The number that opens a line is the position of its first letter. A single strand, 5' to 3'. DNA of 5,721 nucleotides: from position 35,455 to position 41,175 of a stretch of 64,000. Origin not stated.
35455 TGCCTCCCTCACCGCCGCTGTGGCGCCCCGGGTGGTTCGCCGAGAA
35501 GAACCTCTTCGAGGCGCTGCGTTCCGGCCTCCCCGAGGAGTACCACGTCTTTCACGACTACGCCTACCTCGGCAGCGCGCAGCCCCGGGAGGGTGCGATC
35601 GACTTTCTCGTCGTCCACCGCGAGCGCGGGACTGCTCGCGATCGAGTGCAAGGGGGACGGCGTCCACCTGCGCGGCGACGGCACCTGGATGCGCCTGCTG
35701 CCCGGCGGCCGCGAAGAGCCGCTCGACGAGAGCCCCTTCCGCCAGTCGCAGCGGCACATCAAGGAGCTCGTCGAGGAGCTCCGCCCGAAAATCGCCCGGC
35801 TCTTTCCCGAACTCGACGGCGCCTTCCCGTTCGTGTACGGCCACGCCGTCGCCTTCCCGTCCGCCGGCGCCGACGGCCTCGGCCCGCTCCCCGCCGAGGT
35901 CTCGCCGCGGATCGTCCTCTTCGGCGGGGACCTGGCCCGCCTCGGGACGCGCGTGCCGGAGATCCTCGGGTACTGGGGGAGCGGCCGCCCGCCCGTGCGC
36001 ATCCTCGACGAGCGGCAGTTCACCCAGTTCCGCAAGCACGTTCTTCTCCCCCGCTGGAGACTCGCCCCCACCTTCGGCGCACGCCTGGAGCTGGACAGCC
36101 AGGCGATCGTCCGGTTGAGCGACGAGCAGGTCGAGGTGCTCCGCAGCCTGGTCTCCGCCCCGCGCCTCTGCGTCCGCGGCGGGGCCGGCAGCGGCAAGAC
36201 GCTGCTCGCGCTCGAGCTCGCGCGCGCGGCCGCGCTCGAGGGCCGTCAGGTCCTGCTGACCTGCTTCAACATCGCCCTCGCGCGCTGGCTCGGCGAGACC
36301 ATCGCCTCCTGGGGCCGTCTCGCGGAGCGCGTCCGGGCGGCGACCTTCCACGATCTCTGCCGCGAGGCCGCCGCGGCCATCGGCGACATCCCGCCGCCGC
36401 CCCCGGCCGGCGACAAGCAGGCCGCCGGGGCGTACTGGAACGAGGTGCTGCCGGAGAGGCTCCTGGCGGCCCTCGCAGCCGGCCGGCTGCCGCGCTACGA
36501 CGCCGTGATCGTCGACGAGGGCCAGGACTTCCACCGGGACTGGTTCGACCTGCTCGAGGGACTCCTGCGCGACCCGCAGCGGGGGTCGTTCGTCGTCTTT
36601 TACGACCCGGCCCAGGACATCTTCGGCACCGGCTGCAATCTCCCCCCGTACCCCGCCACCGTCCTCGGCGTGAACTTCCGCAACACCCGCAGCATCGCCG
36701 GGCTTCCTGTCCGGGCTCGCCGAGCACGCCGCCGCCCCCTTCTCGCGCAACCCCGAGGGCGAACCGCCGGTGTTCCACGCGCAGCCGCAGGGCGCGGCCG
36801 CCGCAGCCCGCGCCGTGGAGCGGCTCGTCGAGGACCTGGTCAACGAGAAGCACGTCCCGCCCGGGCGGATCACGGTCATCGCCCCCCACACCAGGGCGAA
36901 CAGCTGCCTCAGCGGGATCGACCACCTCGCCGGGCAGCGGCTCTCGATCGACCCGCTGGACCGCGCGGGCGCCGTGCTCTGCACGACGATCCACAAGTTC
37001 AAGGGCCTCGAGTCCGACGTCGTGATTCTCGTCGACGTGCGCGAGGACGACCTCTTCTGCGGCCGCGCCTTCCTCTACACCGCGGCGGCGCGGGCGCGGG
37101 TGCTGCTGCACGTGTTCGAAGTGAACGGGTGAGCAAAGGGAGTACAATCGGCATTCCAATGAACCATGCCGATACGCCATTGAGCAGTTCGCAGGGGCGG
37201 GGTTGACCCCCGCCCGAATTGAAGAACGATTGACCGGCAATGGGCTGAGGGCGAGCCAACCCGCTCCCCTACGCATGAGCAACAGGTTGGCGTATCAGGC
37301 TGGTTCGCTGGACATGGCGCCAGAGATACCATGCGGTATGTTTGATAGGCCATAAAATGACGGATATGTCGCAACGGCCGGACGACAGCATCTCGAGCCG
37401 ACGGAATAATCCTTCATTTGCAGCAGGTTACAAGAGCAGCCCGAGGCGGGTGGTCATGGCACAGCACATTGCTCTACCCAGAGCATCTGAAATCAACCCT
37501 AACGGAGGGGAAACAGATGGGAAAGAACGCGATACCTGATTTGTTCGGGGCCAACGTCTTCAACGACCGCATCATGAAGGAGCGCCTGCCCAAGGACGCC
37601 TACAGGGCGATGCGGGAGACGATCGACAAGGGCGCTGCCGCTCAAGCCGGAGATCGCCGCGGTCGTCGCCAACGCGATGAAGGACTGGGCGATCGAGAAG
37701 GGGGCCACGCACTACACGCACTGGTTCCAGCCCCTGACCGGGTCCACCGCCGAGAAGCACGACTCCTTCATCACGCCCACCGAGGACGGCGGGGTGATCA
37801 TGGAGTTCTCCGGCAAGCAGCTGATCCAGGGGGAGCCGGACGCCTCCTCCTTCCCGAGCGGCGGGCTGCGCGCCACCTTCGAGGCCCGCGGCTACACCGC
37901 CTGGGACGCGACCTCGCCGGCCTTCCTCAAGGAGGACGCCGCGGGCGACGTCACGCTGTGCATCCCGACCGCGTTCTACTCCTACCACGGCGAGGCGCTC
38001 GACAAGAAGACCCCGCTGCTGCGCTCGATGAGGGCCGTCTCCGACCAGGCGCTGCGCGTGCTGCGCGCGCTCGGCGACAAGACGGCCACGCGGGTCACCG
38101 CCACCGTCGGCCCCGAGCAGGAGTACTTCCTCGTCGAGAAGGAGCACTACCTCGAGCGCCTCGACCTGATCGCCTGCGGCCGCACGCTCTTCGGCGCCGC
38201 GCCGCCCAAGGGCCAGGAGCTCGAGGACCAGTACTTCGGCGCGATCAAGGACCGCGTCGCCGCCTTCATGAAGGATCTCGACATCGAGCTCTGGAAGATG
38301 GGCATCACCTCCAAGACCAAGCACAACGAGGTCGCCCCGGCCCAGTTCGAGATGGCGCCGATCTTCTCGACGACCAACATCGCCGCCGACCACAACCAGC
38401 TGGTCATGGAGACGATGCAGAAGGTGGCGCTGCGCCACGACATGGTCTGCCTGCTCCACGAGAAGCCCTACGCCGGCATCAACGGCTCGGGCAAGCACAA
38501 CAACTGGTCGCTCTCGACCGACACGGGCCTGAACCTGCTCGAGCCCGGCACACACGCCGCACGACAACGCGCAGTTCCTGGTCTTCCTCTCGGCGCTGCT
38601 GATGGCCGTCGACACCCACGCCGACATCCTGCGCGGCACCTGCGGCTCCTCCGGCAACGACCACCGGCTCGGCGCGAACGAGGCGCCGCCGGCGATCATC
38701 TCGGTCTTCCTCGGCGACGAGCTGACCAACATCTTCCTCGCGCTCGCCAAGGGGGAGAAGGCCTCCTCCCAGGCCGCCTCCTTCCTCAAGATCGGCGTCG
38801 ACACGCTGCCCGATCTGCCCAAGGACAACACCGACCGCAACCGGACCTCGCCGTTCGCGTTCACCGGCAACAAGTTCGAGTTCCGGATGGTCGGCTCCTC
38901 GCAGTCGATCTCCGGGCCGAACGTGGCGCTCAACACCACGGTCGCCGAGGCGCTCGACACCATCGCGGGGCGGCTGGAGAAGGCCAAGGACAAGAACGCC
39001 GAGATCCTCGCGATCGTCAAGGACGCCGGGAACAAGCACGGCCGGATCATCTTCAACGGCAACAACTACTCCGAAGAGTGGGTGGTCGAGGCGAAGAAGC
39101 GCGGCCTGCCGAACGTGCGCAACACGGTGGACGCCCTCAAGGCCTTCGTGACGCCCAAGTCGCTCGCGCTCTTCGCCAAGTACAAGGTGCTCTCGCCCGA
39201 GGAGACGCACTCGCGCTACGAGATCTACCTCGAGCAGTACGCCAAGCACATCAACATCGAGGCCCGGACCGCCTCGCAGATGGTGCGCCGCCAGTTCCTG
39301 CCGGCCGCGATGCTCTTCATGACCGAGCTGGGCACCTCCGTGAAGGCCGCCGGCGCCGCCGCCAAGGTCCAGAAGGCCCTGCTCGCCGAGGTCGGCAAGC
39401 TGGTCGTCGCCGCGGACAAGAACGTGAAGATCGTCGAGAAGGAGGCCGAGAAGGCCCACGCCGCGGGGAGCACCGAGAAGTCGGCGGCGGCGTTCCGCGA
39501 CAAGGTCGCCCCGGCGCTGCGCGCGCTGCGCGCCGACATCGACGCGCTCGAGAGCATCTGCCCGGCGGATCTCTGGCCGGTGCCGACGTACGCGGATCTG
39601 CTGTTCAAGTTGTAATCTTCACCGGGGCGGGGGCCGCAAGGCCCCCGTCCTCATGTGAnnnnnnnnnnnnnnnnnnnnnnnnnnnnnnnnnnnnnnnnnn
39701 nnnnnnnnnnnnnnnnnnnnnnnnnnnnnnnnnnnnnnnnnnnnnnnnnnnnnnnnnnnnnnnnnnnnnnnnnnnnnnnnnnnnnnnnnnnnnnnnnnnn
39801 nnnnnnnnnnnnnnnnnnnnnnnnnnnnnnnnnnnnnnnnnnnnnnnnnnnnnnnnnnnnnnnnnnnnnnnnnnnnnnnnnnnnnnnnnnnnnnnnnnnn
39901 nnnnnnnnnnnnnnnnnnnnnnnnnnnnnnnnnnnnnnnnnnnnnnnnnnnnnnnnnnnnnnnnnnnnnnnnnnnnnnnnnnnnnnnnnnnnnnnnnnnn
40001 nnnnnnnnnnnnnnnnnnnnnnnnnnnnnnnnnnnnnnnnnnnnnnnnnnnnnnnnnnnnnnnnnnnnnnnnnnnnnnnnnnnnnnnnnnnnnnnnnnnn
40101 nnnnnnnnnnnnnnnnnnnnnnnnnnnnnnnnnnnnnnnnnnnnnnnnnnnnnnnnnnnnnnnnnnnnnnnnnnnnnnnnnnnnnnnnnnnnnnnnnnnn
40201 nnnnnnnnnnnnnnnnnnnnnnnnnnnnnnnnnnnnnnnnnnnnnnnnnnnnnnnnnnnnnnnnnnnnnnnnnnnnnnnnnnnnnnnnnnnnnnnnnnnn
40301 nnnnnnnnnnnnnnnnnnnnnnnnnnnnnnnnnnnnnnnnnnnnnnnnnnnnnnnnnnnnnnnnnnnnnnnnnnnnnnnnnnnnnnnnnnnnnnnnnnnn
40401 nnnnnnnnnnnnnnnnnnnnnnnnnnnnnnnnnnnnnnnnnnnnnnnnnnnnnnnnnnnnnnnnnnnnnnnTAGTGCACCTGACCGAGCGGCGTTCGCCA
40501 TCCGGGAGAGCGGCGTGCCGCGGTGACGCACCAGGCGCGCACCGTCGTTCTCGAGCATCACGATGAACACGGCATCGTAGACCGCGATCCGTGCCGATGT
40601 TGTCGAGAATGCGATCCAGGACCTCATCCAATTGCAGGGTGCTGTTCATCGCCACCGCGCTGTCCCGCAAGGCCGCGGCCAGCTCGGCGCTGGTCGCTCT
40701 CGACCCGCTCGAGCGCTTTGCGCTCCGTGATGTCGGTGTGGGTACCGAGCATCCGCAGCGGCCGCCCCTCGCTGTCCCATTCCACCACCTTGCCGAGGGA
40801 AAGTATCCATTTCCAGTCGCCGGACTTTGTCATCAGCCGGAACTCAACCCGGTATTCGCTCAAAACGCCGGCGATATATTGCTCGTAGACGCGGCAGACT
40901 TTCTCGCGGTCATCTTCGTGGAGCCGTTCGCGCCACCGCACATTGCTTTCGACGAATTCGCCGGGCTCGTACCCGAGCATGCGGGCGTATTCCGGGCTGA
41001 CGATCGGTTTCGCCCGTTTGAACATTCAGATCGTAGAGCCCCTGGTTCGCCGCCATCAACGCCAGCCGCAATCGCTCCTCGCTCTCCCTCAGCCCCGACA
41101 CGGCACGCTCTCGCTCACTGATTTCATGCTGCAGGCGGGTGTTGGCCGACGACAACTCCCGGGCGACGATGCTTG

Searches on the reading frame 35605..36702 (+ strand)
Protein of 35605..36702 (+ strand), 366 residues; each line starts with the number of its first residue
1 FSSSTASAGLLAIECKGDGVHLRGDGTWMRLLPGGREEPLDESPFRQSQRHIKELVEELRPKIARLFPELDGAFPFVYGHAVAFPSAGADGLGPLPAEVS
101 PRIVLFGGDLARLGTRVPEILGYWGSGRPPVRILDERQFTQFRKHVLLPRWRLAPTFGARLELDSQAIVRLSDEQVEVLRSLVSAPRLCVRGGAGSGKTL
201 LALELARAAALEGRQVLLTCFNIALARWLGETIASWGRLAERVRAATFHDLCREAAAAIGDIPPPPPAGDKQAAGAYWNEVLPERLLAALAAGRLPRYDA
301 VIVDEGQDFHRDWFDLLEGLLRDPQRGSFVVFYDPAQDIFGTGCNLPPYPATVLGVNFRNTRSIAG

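Call 77: search_protein_families(library=pfam, max_evalue=0.0001, proteins=[window:35605-36702:+])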
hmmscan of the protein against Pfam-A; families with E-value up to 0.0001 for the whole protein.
window:35605-36702:+ (366 aa): 4 families
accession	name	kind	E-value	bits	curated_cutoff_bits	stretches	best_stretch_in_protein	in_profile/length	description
PF13191.12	AAA_16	-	4.2e-08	34.3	32.6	1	174-331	7-166/167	AAA ATPase domain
PF13245.12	AAA_19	-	1.1e-06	29.3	25.1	1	176-337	2-128/134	AAA domain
PF13604.12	AAA_30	-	2.6e-06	27.7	27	1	171-291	2-82/191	AAA domain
PF00580.27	UvrD-helicase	-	2.7e-06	27.7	23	0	173-254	3-88/271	UvrD/REP helicase N-terminal domain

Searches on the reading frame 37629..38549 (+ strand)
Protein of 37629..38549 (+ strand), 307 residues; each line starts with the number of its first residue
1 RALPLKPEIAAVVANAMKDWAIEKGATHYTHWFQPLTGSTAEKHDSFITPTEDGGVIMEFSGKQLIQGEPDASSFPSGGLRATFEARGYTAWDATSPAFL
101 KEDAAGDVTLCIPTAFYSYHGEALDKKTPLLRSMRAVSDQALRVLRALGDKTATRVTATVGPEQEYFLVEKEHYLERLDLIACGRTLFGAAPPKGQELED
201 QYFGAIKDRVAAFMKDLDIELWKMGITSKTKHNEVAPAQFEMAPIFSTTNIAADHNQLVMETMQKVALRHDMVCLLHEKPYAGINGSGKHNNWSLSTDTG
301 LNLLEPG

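Call 77: search_protein_families(library=pfam, max_evalue=0.0001, proteins=[window:37629-38549:+])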
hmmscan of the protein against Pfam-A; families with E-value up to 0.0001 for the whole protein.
window:37629-38549:+ (307 aa): 2 families
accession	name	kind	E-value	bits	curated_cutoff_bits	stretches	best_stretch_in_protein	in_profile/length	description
PF12437.13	GSIII_N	-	6.9e-69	231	25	1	4-133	36-160/160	Glutamine synthetase type III N terminal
PF00120.29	Gln-synt_C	-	1.3e-19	70.9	24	1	148-304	12-164/344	Glutamine synthetase, catalytic domain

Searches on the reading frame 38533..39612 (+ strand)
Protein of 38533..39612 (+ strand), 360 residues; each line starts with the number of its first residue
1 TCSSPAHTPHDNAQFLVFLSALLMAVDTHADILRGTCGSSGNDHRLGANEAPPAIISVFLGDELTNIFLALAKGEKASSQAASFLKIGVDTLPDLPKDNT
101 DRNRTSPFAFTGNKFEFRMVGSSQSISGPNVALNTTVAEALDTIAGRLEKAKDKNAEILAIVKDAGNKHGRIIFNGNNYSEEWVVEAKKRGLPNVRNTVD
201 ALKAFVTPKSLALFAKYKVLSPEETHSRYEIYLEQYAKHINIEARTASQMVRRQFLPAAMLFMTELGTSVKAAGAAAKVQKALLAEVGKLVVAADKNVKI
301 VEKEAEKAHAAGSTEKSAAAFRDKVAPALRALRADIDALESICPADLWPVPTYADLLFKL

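Call 77: search_protein_families(library=pfam, max_evalue=0.0001, proteins=[window:38533-39612:+])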
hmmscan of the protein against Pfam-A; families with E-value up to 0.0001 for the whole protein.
window:38533-39612:+ (360 aa): 1 family
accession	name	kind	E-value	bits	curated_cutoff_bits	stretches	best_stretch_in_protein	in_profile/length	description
PF18318.6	Gln-synt_C-ter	-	5.9e-43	145.8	22.7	1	158-271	2-115/118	Glutamine synthetase C-terminal domain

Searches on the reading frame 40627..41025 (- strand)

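Call 100: search_protein_families(library=pfam, max_evalue=0.0001, proteins=[window:40627-41025:-])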
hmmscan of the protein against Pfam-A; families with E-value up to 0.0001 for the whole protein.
window:40627-41025:- (133 aa): 2 families
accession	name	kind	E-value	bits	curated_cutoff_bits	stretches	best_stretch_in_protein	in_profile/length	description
PF08447.18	PAS_3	-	1.3e-22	80.3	25.6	1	9-96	4-89/89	PAS fold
PF13426.13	PAS_9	-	2e-06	28.4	27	1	9-101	16-103/103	PAS domain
